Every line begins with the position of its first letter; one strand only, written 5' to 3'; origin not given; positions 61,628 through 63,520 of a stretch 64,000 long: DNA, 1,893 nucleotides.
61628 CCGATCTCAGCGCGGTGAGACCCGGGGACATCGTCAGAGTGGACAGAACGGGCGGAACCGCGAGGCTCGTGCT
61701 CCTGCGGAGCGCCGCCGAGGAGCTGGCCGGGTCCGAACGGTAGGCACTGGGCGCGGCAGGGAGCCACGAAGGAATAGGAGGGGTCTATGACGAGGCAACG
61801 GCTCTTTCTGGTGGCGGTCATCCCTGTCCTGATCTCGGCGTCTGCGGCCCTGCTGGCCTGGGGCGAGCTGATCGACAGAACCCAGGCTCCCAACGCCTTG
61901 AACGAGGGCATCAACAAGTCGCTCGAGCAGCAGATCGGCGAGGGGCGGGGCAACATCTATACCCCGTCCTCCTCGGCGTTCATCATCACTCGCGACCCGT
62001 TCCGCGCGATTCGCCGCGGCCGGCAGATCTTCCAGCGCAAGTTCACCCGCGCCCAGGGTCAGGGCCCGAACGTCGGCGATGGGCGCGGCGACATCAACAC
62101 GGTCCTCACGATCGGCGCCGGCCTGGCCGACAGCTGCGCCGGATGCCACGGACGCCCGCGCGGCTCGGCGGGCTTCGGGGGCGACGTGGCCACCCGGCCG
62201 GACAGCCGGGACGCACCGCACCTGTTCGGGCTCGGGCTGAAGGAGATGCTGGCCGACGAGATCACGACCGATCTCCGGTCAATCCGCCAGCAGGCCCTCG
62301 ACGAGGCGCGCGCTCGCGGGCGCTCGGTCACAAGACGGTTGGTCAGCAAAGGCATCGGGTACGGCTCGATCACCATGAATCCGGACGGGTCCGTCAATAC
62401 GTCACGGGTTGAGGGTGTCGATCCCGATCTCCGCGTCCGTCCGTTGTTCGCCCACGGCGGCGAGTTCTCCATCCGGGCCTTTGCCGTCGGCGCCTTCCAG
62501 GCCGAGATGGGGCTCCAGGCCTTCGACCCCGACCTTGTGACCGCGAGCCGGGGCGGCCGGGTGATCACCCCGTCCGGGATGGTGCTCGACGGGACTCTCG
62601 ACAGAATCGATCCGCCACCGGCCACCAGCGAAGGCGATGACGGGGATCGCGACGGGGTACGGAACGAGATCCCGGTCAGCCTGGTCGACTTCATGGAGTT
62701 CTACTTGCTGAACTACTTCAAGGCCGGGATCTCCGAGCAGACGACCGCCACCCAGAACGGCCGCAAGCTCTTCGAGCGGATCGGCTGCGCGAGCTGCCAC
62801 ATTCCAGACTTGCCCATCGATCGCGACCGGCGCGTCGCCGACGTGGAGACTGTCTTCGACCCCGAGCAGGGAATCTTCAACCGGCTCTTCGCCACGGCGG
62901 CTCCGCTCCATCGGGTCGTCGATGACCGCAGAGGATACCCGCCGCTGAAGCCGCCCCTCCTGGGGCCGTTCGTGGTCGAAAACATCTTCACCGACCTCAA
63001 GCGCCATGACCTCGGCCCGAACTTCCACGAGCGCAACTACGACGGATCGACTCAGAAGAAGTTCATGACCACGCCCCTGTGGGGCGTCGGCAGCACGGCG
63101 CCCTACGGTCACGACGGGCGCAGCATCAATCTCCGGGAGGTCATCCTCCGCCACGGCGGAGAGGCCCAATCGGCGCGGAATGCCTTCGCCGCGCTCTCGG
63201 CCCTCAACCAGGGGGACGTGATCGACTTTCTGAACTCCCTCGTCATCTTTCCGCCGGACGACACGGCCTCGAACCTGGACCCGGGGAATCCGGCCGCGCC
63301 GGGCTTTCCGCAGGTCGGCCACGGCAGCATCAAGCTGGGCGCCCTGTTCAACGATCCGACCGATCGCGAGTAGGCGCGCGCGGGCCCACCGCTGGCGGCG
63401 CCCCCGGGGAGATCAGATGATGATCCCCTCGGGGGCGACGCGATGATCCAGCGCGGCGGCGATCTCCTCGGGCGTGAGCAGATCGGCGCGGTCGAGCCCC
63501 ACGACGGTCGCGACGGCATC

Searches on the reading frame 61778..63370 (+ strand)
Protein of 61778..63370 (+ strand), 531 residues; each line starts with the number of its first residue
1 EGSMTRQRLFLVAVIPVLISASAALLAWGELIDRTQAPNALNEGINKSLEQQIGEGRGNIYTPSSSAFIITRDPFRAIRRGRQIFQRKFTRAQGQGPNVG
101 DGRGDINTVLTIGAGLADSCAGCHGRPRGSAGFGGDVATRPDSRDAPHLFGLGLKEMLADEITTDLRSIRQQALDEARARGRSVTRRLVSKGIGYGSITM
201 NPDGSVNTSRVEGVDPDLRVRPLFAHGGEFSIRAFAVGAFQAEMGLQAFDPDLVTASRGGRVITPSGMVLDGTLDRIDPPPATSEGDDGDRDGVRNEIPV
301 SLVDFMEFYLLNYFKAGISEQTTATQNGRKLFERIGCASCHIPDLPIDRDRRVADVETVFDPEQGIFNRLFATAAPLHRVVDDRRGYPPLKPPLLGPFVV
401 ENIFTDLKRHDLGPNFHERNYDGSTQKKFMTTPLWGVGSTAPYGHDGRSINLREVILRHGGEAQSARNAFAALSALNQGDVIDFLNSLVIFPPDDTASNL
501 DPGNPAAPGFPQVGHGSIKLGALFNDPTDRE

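Call 55: search_protein_families(library=pfam, proteins=[window:61778-63370:+], max_evalue=0.001)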
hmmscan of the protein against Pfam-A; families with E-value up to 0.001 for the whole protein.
window:61778-63370:+ (531 aa): 2 families
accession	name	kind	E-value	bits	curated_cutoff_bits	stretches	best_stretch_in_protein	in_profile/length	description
PF06537.16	DHOR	-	3.8e-14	52.5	22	1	404-488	408-499/499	Di-haem oxidoreductase, putative peroxidase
PF13442.11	Cytochrome_CBB3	-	9.8e-05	23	27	0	117-155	11-33/68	Cytochrome C oxidase, cbb3-type, subunit III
